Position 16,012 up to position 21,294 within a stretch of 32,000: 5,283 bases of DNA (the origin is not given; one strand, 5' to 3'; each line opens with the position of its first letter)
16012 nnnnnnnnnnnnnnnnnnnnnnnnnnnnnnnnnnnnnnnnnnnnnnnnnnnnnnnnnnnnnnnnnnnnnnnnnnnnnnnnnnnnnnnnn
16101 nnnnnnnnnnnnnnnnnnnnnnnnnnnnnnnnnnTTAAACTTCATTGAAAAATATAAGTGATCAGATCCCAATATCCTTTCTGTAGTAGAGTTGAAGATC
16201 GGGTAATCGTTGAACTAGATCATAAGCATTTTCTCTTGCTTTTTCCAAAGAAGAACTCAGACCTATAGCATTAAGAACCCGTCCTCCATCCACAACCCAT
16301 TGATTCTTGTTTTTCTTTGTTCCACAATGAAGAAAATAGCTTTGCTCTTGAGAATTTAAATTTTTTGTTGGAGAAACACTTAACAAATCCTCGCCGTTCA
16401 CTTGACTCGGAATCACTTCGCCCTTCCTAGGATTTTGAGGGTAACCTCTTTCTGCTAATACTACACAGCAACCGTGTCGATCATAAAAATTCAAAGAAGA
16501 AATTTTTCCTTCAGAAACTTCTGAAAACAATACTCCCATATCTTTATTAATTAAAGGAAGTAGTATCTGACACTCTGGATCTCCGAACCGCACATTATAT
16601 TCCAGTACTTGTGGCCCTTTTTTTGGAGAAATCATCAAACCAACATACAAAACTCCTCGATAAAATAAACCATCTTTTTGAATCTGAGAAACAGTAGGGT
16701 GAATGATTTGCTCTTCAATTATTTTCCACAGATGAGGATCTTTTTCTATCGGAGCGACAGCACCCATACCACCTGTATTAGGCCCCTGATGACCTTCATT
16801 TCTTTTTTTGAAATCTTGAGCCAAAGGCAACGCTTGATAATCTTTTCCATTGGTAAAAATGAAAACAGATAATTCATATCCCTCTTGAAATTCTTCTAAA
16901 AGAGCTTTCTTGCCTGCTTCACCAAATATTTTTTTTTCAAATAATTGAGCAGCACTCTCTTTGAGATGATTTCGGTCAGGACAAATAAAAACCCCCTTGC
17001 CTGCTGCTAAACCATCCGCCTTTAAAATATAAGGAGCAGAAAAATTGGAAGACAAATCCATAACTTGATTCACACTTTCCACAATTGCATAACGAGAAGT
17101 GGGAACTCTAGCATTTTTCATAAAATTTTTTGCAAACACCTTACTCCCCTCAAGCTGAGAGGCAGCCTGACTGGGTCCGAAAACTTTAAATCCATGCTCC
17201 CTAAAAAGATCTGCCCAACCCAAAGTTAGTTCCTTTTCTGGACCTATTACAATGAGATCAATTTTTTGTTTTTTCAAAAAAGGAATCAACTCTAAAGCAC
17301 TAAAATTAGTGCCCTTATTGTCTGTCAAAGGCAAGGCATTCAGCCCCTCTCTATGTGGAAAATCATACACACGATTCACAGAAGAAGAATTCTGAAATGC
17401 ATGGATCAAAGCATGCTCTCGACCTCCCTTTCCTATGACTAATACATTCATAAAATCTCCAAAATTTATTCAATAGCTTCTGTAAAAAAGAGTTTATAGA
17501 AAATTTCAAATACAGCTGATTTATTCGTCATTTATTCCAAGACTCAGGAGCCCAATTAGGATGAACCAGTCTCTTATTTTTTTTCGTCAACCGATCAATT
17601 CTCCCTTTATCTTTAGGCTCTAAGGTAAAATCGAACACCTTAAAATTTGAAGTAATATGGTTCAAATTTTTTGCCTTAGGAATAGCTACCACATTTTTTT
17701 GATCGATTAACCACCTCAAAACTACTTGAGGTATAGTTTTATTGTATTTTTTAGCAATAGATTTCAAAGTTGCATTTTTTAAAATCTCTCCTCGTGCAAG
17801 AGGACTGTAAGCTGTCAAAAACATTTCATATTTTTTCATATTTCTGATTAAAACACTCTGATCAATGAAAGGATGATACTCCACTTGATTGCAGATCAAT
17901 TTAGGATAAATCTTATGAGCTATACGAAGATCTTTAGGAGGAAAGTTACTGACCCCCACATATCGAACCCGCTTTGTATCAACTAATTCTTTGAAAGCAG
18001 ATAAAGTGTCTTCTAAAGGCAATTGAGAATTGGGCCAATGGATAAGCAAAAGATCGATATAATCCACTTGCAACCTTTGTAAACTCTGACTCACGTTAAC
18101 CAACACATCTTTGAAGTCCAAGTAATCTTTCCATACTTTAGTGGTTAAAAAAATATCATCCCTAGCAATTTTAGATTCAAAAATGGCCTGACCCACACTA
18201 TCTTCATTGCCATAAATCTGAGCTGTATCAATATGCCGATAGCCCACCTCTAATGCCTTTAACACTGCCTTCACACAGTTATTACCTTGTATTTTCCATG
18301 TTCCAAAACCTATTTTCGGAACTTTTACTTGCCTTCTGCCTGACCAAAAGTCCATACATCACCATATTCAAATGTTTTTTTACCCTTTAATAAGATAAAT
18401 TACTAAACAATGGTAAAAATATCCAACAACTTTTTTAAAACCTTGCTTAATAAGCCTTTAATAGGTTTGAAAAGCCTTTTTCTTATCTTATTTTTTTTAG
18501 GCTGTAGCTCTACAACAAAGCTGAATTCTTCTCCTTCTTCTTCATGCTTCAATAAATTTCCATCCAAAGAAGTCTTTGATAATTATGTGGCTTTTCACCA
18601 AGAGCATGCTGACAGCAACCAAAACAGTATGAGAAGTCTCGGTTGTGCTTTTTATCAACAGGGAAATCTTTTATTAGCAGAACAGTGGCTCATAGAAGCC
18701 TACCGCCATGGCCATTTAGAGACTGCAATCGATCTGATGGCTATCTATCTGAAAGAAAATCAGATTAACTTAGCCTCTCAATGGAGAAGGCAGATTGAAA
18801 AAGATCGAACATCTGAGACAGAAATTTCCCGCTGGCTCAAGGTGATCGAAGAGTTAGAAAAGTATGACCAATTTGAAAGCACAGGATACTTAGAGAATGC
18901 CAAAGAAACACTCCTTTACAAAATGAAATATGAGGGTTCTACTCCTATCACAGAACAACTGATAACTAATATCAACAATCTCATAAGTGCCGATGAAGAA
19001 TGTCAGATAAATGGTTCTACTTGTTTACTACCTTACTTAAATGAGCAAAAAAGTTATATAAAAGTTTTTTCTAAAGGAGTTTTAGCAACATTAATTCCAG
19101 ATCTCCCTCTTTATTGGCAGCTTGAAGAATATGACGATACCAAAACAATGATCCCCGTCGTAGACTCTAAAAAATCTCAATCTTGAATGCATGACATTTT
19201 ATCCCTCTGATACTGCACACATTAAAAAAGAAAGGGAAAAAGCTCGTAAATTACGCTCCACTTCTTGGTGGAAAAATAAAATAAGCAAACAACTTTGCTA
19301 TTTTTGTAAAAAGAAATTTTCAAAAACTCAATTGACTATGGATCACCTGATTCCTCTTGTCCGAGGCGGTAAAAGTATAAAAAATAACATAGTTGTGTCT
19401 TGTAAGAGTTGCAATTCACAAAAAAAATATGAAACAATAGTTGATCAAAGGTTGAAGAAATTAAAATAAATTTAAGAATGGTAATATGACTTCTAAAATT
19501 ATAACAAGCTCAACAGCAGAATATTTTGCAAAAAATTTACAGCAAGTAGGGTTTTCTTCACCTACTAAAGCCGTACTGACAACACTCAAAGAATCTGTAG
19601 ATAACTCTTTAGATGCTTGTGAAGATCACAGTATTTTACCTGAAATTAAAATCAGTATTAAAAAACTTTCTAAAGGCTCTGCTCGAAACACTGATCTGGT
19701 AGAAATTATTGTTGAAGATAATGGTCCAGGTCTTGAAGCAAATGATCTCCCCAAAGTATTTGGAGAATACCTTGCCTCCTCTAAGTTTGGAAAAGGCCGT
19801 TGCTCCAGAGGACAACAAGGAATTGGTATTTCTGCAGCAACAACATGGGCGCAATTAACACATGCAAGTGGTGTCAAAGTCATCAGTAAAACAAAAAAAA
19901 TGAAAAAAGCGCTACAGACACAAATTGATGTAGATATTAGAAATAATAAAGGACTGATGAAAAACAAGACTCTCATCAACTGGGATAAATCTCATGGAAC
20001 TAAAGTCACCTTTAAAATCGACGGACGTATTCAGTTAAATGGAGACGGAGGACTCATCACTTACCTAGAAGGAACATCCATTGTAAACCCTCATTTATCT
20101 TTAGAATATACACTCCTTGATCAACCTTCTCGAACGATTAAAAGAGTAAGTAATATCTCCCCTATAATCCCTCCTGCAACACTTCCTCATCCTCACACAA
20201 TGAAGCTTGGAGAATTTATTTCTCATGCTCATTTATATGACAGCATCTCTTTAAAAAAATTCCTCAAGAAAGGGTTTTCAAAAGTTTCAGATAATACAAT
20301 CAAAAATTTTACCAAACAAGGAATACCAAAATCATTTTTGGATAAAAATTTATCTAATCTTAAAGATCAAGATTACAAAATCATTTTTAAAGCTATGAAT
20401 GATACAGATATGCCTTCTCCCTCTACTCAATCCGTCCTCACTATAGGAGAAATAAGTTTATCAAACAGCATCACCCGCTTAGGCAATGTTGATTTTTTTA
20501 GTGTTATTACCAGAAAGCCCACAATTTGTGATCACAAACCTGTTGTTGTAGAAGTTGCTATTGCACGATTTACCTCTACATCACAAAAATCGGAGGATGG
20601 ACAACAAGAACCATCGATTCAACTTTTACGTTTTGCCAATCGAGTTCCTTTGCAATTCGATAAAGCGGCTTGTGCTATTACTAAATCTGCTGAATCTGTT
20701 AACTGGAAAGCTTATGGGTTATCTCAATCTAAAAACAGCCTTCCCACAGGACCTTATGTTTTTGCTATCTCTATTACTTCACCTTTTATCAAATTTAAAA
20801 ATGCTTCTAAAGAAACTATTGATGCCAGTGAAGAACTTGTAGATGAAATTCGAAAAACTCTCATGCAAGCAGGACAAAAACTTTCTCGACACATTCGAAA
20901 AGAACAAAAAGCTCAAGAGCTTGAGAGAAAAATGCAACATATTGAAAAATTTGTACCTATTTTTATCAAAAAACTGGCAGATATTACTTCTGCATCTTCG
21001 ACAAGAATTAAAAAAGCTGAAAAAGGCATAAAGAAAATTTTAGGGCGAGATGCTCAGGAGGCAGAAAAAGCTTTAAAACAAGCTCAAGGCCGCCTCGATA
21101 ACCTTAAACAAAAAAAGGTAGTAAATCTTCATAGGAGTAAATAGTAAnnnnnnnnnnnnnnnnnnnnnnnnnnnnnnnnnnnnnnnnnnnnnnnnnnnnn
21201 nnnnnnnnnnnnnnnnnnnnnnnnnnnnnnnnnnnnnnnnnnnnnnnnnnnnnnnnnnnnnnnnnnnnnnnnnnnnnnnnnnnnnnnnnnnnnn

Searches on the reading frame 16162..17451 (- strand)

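Call 8: search_protein_families(library=pfam, proteins=[window:16162-17451:-], max_evalue=0.001)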
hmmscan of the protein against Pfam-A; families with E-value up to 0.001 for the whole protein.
window:16162-17451:- (429 aa): 5 families
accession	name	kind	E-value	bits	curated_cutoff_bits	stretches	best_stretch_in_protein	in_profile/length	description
PF01071.24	GARS_A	-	1.8e-62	211.1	27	1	102-294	1-194/194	Phosphoribosylglycinamide synthetase, ATP-grasp (A) domain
PF02844.21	GARS_N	-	8.5e-27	94.3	29.5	1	1-101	1-100/100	Phosphoribosylglycinamide synthetase, N domain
PF02843.22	GARS_C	-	1e-20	74.3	34.8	1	328-428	2-90/92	Phosphoribosylglycinamide synthetase, C domain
PF02222.28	ATP-grasp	-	5.6e-06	26.6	27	1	110-199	2-87/179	ATP-grasp domain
PF02786.22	CPSase_L_D2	-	8.9e-05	22.5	19.8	1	104-192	2-92/211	Carbamoyl-phosphate synthase L chain, ATP binding domain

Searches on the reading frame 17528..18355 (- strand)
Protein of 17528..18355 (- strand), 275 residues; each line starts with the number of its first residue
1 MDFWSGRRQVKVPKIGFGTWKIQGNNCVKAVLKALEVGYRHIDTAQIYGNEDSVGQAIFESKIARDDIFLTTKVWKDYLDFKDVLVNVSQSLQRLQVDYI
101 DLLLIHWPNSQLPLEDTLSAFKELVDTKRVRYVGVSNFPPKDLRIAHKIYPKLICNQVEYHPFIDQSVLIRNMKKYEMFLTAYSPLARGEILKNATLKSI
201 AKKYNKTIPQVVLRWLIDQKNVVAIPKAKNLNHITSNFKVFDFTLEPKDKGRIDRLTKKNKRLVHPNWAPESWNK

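Call 8: search_protein_families(library=pfam, proteins=[window:17528-18355:-], max_evalue=0.001)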
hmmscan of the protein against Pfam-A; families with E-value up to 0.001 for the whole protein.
window:17528-18355:- (275 aa): 1 family
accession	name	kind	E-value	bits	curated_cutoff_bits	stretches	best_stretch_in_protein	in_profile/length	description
PF00248.27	Aldo_ket_red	-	7.5e-58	196.3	24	1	14-256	1-289/291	Aldo/keto reductase family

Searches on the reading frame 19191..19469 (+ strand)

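Call 8: search_protein_families(library=pfam, proteins=[window:19191-19469:+], max_evalue=0.001)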
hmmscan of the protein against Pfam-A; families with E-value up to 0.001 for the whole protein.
window:19191-19469:+ (92 aa): 2 families
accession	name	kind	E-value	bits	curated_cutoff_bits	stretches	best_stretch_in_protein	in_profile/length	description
PF14279.12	HNH_5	-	7e-15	55.1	27.5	1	36-81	1-46/56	HNH endonuclease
PF01844.29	HNH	-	1.1e-12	48.3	21.4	1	36-79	1-45/47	HNH endonuclease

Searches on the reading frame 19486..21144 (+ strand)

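Call 8: search_protein_families(library=pfam, proteins=[window:19486-21144:+], max_evalue=0.001)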
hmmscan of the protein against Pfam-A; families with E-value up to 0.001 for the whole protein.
window:19486-21144:+ (552 aa): 3 families
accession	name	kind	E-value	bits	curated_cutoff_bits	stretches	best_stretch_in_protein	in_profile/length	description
PF09239.17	Topo-VIb_trans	-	4e-44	150.6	24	1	312-482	1-159/159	Topoisomerase VI B subunit, transducer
PF13589.12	HATPase_c_3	-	3.2e-09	37.4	25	1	33-164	6-122/137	Histidine kinase-, DNA gyrase B-, and HSP90-like ATPase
PF02518.31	HATPase_c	-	5.9e-09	36.8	26.4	1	32-136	8-97/111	Histidine kinase-, DNA gyrase B-, and HSP90-like ATPase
